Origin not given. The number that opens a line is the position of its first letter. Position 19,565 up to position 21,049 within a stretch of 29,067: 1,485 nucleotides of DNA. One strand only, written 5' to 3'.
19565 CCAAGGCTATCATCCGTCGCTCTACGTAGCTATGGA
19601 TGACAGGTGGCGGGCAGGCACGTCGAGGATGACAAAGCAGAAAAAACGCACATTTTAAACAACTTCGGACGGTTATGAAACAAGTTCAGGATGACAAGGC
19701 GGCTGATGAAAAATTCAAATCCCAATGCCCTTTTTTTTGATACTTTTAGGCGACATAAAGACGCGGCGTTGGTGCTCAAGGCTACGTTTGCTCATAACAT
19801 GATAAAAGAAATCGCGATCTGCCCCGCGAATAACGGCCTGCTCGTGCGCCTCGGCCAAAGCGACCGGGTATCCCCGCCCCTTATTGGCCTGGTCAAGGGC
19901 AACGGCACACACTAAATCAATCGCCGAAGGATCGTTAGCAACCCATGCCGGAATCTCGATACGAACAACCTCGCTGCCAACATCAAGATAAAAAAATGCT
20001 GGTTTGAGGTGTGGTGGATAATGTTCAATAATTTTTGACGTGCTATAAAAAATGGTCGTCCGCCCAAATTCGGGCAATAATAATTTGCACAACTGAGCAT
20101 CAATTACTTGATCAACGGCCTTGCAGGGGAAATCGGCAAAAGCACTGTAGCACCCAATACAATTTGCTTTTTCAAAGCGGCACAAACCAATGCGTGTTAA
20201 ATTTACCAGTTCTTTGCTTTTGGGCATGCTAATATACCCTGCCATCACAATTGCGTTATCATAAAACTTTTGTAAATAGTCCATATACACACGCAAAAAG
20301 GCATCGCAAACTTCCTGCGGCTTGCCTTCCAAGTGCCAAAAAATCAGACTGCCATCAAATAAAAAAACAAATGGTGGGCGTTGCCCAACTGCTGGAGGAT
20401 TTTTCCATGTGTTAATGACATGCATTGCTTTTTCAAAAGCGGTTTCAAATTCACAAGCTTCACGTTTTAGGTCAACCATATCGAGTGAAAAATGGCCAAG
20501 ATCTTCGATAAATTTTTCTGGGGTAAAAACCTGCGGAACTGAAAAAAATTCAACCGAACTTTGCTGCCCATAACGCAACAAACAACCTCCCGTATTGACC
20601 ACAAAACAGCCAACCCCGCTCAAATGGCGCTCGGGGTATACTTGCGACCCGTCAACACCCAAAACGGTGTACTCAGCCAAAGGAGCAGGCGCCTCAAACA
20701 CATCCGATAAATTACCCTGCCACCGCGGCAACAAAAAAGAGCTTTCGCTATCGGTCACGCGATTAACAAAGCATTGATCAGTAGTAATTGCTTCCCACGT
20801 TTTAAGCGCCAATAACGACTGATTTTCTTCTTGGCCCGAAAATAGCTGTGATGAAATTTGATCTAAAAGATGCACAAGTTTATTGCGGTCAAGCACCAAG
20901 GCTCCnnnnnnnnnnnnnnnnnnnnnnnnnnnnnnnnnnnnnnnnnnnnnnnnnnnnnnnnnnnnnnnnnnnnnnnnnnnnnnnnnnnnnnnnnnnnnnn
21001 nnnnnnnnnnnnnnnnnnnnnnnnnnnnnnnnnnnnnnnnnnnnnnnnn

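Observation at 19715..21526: Translationally coupled operon of a eukaryote-like PQ-loop 7TM protein and a NurA-like nuclease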

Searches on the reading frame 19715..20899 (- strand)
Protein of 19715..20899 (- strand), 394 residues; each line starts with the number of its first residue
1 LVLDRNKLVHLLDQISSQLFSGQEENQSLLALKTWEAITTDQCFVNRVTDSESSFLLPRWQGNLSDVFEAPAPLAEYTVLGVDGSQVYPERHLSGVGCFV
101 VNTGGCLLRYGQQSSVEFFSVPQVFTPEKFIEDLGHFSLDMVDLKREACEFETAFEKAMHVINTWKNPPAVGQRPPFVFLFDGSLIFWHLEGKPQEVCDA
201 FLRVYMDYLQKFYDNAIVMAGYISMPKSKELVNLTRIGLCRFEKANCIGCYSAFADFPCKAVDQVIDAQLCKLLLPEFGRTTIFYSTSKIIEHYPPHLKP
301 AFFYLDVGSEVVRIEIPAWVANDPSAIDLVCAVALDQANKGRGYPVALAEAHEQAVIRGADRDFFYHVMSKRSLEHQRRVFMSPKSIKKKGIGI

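Call 3: search_protein_families(library=pfam, proteins=[window:19715-20899:-], max_evalue=0.1)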
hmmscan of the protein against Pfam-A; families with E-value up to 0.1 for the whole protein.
window:19715-20899:- (394 aa): 1 family
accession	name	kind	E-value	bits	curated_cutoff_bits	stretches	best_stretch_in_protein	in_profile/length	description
PF09376.16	NurA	-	6.3e-26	91.8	21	1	78-357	2-254/254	NurA domain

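Call 4: search_protein_families(library=ncbifam, proteins=[window:19715-20899:-], max_evalue=0.1)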
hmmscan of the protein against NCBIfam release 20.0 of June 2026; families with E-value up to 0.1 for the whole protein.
window:19715-20899:- (394 aa): 2 families
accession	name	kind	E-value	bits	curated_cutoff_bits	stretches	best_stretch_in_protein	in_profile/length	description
NF003403.0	PRK04694.1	equivalog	0.068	12.9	300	0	304-363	17-73/190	Maf-like protein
NF002148.0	PRK00982.1-2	subfamily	0.069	13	71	0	124-156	24-53/79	acyl carrier protein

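Call 7: search_protein_families(library=padloc, proteins=[window:19715-20899:-], max_evalue=0.1)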
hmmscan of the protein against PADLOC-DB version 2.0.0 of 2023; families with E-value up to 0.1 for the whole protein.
window:19715-20899:- (394 aa): 0 families

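Call 8: search_solved_structures(query=window:19715-20899:-, max_evalue=1, show_alignments=2)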
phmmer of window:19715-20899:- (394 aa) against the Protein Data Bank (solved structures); distinct sequences matched with E-value up to 1: 1.
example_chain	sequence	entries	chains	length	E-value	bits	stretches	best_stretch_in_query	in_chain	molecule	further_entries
2pvg_B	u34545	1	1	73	0.8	11.6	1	286-343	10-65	Ferredoxin-thioredoxin reductase, variable chain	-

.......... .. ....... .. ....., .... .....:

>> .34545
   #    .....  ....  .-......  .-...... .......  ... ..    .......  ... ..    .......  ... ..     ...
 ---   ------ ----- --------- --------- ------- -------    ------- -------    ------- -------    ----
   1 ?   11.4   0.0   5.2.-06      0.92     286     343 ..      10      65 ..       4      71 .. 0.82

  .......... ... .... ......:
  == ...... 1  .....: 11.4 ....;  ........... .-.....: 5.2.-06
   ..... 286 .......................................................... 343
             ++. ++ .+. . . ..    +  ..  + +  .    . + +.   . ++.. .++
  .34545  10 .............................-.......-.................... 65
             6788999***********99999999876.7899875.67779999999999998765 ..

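Call 9: find_homologous_proteins(query=window:19715-20899:-)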
Query window:19715-20899:- (394 aa): 1406 proteins with E <= 0.001 among 4075 candidates; the best 120 are listed.
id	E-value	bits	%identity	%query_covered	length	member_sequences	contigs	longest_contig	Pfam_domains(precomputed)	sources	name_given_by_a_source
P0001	6.0e-270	913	100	100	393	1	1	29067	PF09376.17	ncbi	-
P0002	6.2e-228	774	84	100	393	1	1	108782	PF09376.17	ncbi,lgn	-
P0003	4.5e-212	722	77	100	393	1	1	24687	PF09376.17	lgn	-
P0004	1.6e-211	720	79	100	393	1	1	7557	PF09376.17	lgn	-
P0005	2.3e-204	697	75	100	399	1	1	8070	PF09376.17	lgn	-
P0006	8.3e-202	688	76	100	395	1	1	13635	PF09376.17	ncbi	-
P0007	1.0e-197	675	73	100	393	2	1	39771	PF09376.17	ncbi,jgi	jgi:hypothetical protein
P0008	7.2e-191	652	71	100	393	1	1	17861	PF09376.17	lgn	-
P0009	2.8e-161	555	72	82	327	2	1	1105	PF09376.17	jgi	jgi:hypothetical protein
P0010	2.8e-146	505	57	100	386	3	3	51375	PF09376.17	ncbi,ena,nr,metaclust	ncbi:MAG: NurA nuclease domain protein [candidate division TM6 bacterium GW2011_GWF2_36_6]|nr:MAG: N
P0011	5.6e-145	501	56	100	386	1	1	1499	PF09376.17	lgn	-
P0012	8.6e-142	491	55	100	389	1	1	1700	PF09376.17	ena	-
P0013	1.3e-138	480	54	100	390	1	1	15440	PF09376.17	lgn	-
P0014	1.8e-136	473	55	100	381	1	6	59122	PF09376.17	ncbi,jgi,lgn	jgi:hypothetical protein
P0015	3.2e-136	472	54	100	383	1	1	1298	PF09376.17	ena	-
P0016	4.1e-135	469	54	100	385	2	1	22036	PF09376.17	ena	-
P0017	6.6e-134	465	55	100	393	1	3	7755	PF09376.17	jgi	-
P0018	4.3e-132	459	54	100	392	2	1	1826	PF09376.17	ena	-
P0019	7.6e-132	458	53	100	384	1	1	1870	PF09376.17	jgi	jgi:hypothetical protein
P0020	1.6e-130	454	51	100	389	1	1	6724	PF09376.17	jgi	-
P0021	6.8e-130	451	52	100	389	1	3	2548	PF09376.17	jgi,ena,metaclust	metaclust:\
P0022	2.1e-129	450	52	100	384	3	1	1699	PF09376.17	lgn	-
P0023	2.4e-129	450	49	100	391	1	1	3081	PF09376.17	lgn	-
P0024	3.5e-128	446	53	98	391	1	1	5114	PF09376.17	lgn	-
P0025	3.5e-128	446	49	100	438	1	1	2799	PF09376.17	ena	-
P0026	2.1e-127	443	51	100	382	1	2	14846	PF09376.17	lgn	-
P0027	2.1e-127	443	52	100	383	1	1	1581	PF09376.17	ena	-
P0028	5.7e-127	442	52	100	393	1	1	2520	PF09376.17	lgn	-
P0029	1.2e-126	441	51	100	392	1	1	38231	PF09376.17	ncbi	ncbi:MAG: DNA double-strand break repair nuclease NurA [bacterium]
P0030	3.3e-126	439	42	100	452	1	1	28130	PF09376.17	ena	-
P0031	3.5e-126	439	50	100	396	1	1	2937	PF09376.17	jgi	-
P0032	9.7e-126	438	50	100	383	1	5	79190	PF09376.17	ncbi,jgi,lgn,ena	-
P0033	1.1e-125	438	51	100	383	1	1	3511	PF09376.17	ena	-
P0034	2.7e-125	436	52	100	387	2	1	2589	PF09376.17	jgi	jgi:hypothetical protein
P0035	3.4e-125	436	51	100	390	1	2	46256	PF09376.17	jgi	jgi:hypothetical protein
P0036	4.7e-125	435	52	100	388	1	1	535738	PF09376.17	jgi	jgi:hypothetical protein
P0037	6.6e-125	435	51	100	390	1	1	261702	PF09376.17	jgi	-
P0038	7.1e-125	435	45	100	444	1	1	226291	PF09376.17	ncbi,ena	-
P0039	8.6e-125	435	47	100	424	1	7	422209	PF09376.17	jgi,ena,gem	jgi:hypothetical protein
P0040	9.4e-125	434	51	100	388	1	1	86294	PF09376.17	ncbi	-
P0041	1.0e-124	434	51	100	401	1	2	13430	PF09376.17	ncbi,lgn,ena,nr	ncbi:DNA double-strand break repair nuclease NurA [Candidatus Babeliales bacterium]|nr:DNA double-st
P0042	2.1e-124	433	51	100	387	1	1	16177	PF09376.17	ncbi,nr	ncbi:hypothetical protein GF385_00520 [Candidatus Dependentiae bacterium]|nr:hypothetical protein [C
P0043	2.5e-124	433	51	100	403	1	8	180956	PF09376.17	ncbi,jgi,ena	jgi:hypothetical protein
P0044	3.0e-124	433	51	99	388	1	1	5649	PF09376.17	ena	-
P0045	4.5e-124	432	51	100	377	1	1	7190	PF09376.17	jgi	-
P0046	4.7e-124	432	50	100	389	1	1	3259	PF09376.17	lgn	-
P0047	2.8e-123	430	49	100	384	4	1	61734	PF09376.17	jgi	jgi:hypothetical protein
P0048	8.4e-123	428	52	100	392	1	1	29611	PF09376.17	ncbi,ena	-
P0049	1.1e-122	428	50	98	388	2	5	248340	PF09376.17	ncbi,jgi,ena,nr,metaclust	ncbi:MAG: NurA nuclease domain protein [candidate division TM6 bacterium GW2011_GWF2_37_49]|nr:MAG: 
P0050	1.4e-122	427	49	100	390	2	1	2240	PF09376.17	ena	-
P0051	2.1e-122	427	51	100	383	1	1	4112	PF09376.17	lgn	-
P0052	4.7e-122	426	50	100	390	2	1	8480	PF09376.17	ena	-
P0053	5.5e-122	425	50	98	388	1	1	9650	PF09376.17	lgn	-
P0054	5.9e-122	425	50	100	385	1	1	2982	PF09376.17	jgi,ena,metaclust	metaclust:\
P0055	1.8e-121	424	48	100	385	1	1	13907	PF09376.17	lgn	-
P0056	2.2e-121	423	48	100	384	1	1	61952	PF09376.17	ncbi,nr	ncbi:hypothetical protein GF322_04855 [Candidatus Dependentiae bacterium]|nr:hypothetical protein [C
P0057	2.5e-121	423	50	98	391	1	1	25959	PF09376.17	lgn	-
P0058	3.1e-121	423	49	100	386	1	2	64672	PF09376.17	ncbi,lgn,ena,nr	ncbi:DNA double-strand break repair nuclease NurA [Candidatus Babeliales bacterium]|nr:DNA double-st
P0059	3.2e-121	423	51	100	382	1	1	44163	PF09376.17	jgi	jgi:hypothetical protein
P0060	1.2e-120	421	50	100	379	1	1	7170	PF09376.17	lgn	-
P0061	1.5e-120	421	48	100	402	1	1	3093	PF09376.17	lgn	-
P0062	1.8e-120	420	51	100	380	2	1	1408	PF09376.17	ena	-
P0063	1.9e-120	420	50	100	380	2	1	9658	PF09376.17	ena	-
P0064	3.5e-120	419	48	100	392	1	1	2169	PF09376.17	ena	-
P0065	8.4e-120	418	48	100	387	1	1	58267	PF09376.17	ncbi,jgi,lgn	ncbi:MAG: DNA double-strand break repair nuclease NurA [Candidatus Babeliales bacterium]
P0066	9.3e-120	418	49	100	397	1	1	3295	PF09376.17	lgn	-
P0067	1.3e-119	418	48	100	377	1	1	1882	PF09376.17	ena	-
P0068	1.5e-119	417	51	100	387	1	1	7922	PF09376.17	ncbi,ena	-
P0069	2.7e-119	417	48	100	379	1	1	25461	PF09376.17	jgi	-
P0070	5.0e-119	416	50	100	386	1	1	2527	PF09376.17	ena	-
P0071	5.6e-119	415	47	100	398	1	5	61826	PF09376.17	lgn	-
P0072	2.2e-118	414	50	100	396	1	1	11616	PF09376.17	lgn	-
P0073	3.5e-118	413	49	95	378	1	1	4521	PF09376.17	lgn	-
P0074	6.4e-118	412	47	100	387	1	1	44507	PF09376.17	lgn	-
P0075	7.6e-118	412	48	100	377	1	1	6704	PF09376.17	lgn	-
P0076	8.1e-118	412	50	100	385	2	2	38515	PF09376.17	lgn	-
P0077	1.4e-117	411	48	100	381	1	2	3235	PF09376.17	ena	-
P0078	1.7e-117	411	46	100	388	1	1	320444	PF09376.17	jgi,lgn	-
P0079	1.7e-117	411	48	100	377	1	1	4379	PF09376.17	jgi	jgi:hypothetical protein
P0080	3.2e-117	410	47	100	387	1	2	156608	PF09376.17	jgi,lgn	-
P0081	3.4e-117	410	49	100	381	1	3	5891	PF09376.17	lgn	-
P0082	4.3e-117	409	48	100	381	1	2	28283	PF09376.17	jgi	jgi:hypothetical protein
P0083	1.2e-116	408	48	100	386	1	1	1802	PF09376.17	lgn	-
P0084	1.4e-116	408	47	100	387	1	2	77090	PF09376.17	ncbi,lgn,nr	ncbi:DNA double-strand break repair nuclease NurA [Candidatus Babeliales bacterium]|nr:DNA double-st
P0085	2.0e-116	407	48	100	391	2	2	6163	PF09376.17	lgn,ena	-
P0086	2.7e-115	403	48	100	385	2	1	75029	PF09376.17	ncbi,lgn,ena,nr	ncbi:DNA double-strand break repair nuclease NurA [Candidatus Dependentiae bacterium]|nr:DNA double-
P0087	5.1e-115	402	49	96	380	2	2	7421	PF09376.17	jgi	-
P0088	1.3e-114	401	48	100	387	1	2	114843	PF09376.17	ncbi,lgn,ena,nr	ncbi:DNA double-strand break repair nuclease NurA [Candidatus Babeliales bacterium]|nr:DNA double-st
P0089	2.9e-114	400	46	100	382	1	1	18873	PF09376.17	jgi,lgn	-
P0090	3.8e-114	400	48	100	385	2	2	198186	PF09376.17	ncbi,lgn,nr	ncbi:DNA double-strand break repair nuclease NurA [Candidatus Babeliales bacterium]|nr:DNA double-st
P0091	4.8e-114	399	48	100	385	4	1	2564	PF09376.17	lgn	-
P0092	6.7e-114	399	46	100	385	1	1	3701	PF09376.17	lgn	-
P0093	8.3e-114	398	48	99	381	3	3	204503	PF09376.17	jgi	-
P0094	1.6e-111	391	49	100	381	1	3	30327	PF09376.17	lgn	-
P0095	3.1e-111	390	48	100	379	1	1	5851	PF09376.17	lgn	-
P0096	8.7e-111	389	48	99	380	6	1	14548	PF09376.17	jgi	-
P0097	1.6e-110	388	47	100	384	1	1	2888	PF09376.17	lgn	-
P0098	2.2e-110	387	46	100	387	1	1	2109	PF09376.17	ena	-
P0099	7.6e-110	385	48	100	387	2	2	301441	PF09376.17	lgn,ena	-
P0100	1.1e-108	382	47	100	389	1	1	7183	PF09376.17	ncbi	-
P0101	8.1e-108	379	46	100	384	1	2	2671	PF09376.17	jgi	jgi:hypothetical protein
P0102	4.6e-107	376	46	100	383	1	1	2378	PF09376.17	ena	-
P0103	1.1e-106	375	46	100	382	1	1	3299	PF09376.17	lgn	-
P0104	6.2e-106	373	45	100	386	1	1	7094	PF09376.17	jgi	-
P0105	7.1e-106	372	47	99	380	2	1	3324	PF09376.17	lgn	-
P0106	2.2e-105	371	46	100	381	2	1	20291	PF09376.17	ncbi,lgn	-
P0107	1.2e-104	368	45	100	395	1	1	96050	PF09376.17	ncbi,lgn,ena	-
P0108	2.4e-104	367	45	100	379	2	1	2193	PF09376.17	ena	-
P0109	3.4e-104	367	45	99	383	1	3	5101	PF09376.17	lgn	-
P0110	8.8e-104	365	46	99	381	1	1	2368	PF09376.17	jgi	-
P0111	1.1e-103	365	47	100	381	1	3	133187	PF09376.17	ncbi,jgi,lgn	jgi:hypothetical protein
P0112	3.5e-103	363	47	100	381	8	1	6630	PF09376.17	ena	-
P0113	3.8e-103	363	46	99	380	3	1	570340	PF09376.17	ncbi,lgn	-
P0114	4.1e-103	363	45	100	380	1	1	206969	PF09376.17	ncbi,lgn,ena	-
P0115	7.8e-103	362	44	100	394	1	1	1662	PF09376.17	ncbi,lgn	-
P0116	1.1e-102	362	43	98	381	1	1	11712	PF09376.17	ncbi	-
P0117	1.1e-102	362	47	99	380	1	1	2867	PF09376.17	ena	-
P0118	2.2e-102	361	43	99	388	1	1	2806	PF09376.17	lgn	-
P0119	2.1e-101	358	44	100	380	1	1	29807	PF09376.17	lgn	-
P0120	5.0e-101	356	42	99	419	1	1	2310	PF09376.17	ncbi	-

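Call 14: find_related_loci(query=A1, collection=genome_contigs, flank=6000)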
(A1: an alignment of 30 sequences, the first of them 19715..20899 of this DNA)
Query A1 (394 aa) in genome_contigs; peptide patterns used: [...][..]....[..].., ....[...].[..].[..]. (x = any residue, [..] = any of these).
599 stretches matched a pattern (row limit reached: there are more); 577 encode a relative of the query (tblastn E <= 1e-3); the best 80 are kept; 80 distinct loci.
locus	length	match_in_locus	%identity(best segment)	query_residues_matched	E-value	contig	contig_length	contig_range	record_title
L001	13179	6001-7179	51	1-394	4e-134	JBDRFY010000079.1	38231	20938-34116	MAG: bacterium isolate MEGAHIT-group-1.402 k141_665828, whole genome shotgun sequence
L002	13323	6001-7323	44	2-394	3e-124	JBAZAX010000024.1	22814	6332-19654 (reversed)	MAG: Candidatus Babeliales bacterium isolate SO_2017_GW1_1 NODE_8925_length_22814_cov_1.185833_OW334_2017, whole genome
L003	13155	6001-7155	48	2-394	1e-119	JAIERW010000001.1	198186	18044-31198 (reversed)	MAG: Candidatus Babeliales bacterium isolate co.spades.METABAT.1kb_160 c_000000445094, whole genome shotgun sequence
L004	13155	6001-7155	48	1-394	1e-129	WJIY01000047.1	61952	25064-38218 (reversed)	MAG: Candidatus Dependentiae bacterium isolate Bin_496 k141_3442068, whole genome shotgun sequence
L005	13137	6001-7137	46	1-392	4e-110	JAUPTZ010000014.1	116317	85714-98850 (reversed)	MAG: Candidatus Dependentiae bacterium isolate erpe_2018_sw_6hr_WHONDRS-SW48-000087_B_bin.4 scaffold_231694, whole genom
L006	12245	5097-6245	43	2-394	3e-108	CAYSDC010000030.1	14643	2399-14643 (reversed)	MAG TPA_asm: uncultured Pseudomonadota bacterium isolate SRP285395_co2_342 genome assembly, contig: NODE_6427_length_146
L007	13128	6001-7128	45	2-394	7e-103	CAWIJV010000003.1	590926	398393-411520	MAG: uncultured bacterium isolate MFD09495.bin.1.131 genome assembly, contig: contig_947, whole genome shotgun sequence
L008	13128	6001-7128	44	2-394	7e-99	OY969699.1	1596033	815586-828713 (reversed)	MAG: uncultured bacterium isolate MFD09495.bin.c.10 genome assembly, chromosome: 1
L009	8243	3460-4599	39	2-394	2e-97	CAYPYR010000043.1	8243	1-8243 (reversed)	MAG TPA_asm: uncultured Pseudomonadota bacterium isolate SRP302447_co1_64 genome assembly, contig: NODE_23424_length_824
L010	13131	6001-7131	43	1-394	3e-97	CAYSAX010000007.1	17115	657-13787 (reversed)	MAG TPA_asm: uncultured Pseudomonadota bacterium isolate SRP302447_co2_787 genome assembly, contig: NODE_9317_length_171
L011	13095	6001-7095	39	2-394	1e-94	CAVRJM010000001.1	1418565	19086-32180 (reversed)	MAG: Candidatus Babeliales bacterium isolate MFD05580.bin.1.128 genome assembly, contig: contig_10304, whole genome shot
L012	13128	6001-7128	40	2-394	1e-93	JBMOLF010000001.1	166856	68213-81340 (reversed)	MAG: Candidatus Dependentiae bacterium isolate Betzabe_MAG017 MAG017_1, whole genome shotgun sequence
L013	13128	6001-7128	41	1-394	1e-93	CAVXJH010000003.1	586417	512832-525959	MAG: Candidatus Babeliales bacterium isolate MFD03323.bin.2.33 genome assembly, contig: contig_18938, whole genome shotg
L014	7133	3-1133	43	6-394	1e-93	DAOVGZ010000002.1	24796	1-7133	MAG TPA_asm: bacterium isolate CSMAG_1328 CSMAG_1328_k141_5893711_length_24796_cov_8.0000, whole genome shotgun sequence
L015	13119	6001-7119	42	2-394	2e-92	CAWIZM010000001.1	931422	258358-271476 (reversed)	MAG: uncultured bacterium isolate MFD06092.bin.1.94 genome assembly, contig: contig_40501, whole genome shotgun sequence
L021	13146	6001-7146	39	1-394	2e-86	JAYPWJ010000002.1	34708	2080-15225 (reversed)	MAG: bacterium isolate 139588_S189_metabat_bins_2.tsv.014 NODE_1230_length_34708_cov_4.122529, whole genome shotgun sequ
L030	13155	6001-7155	39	1-394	6e-82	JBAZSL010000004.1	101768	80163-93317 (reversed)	MAG: Candidatus Babeliales bacterium isolate SO_2017_GW1_172 NODE_1355_length_101768_cov_1.480180_OW334_2017, whole geno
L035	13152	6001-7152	38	2-392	1e-80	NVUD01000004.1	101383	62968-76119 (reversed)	MAG: Candidatus Dependentiae bacterium isolate NORP98 Contig_source1383C_592, whole genome shotgun sequence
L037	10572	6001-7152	39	2-394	2e-82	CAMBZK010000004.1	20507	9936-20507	MAG: candidate division TM6 bacterium UASB124 isolate LH-02apr19-240 genome assembly, contig: LH-02apr19-C5576, whole ge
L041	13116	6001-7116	39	33-393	4e-78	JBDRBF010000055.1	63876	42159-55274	MAG: bacterium isolate MEGAHIT-group-1.1042 k141_1410228, whole genome shotgun sequence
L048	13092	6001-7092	39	2-388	2e-69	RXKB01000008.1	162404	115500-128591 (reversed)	MAG: Candidatus Dependentiae bacterium isolate AWTP1-30 sample_9_scaffold_8, whole genome shotgun sequence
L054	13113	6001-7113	36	2-390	9e-66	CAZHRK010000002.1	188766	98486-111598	MAG TPA_asm: uncultured Pseudomonadota bacterium isolate SRP292972_co3_70 genome assembly, contig: NODE_108_length_18876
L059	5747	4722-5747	36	1-356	3e-62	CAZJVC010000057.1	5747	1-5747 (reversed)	MAG TPA_asm: uncultured Pseudomonadota bacterium isolate binchicken_co9_189 genome assembly, contig: NODE_6969_length_57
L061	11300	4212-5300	36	42-394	7e-62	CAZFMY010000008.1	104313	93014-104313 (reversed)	MAG TPA_asm: uncultured Gemmatimonadaceae bacterium isolate SRP077602_co9_658 genome assembly, contig: NODE_83_length_10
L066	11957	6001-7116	35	32-394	5e-57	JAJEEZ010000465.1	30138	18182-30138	MAG: Candidatus Latescibacterota bacterium isolate p16x34bins.62 k141_381175, whole genome shotgun sequence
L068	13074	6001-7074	32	47-394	2e-56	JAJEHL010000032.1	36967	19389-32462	MAG: Candidatus Latescibacterota bacterium isolate p16x60bins.49 k141_22680, whole genome shotgun sequence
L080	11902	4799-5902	37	42-394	1e-70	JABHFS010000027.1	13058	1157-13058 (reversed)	MAG: Gemmatimonadetes bacterium isolate SI037_bin186 k141_279530, whole genome shotgun sequence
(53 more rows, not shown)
